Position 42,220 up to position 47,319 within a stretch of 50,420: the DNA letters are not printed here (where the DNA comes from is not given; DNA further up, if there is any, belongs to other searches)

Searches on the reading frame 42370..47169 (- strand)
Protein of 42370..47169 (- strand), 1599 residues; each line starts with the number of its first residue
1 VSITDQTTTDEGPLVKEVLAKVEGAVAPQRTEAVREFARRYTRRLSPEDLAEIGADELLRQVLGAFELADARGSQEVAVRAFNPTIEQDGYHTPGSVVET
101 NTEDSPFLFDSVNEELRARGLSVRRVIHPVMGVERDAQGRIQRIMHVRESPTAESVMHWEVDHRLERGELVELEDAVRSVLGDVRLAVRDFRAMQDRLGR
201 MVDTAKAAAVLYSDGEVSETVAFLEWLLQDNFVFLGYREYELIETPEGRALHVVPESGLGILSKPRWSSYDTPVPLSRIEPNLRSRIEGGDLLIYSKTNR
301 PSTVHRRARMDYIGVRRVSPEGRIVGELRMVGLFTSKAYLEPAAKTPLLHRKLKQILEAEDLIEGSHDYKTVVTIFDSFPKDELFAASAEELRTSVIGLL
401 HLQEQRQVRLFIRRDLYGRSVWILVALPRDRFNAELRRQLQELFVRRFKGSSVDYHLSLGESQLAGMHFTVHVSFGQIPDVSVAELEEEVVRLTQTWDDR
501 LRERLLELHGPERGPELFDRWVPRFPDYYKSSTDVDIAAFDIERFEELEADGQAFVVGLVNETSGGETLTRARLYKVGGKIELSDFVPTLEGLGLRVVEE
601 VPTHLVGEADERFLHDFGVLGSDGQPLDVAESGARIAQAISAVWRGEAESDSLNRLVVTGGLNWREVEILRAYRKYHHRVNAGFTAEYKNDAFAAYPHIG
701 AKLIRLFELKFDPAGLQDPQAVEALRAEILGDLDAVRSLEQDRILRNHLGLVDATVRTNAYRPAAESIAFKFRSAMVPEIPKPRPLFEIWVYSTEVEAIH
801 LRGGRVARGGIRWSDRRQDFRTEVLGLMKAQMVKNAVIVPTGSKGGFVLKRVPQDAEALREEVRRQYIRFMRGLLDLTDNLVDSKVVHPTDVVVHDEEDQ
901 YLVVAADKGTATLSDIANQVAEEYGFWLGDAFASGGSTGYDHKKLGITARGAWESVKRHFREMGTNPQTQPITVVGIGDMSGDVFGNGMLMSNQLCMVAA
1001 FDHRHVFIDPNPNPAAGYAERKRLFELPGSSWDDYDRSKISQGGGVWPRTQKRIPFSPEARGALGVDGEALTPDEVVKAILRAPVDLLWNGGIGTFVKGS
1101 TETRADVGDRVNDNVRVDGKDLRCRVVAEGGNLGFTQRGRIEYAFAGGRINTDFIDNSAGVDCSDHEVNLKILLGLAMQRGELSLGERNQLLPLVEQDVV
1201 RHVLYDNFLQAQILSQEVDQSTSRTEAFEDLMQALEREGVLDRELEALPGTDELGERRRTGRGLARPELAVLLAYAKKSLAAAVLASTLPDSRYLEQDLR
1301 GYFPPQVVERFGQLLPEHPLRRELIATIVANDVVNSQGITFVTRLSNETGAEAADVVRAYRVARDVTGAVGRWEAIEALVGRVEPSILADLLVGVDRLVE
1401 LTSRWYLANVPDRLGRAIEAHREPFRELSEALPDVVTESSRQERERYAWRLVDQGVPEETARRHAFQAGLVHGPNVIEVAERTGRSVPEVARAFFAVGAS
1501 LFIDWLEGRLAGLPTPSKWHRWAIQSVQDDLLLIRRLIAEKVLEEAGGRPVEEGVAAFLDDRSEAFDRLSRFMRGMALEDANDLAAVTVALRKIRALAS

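Call 59: search_protein_families(library=pfam, proteins=[window:42370-47169:-], max_evalue=0.00001)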
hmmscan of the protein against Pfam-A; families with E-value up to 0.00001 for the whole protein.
window:42370-47169:- (1599 aa): 8 families
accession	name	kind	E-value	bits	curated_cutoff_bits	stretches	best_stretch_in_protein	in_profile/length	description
PF05088.18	Bac_GDH_CD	-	1e-242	806.5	22.8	1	729-1216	2-496/497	Bacterial NAD-glutamate dehydrogenase, catalytic domain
PF21074.2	GDH_C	-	1.2e-91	307.9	26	1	1261-1595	1-338/339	Glutamate dehydrogenase, C-terminal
PF21075.3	GDH_ACT1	-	1e-33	116.6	23.7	1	37-176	1-143/144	Glutamate dehydrogenase, ACT1 domain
PF21076.3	GDH_ACT2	-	1.5e-23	83.6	22.8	1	409-498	1-90/90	Glutamate dehydrogenase, ACT2 domain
PF21078.2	GDH_HM3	-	2.3e-21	76.1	24.6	1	648-713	1-66/66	Glutamate dehydrogenase, helical motif 3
PF21073.2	GDH_HM1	-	3.4e-16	59.3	21.2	1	347-404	2-59/60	Glutamate dehydrogenase, helical motif 1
PF21077.3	GDH_ACT3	-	5.9e-12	45.6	22.2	1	567-631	14-79/80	Glutamate dehydrogenase, ACT3 domain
PF21079.2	GDH_HM2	-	1.1e-09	38.5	21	1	505-548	2-45/45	Glutamate dehydrogenase, helical motif 2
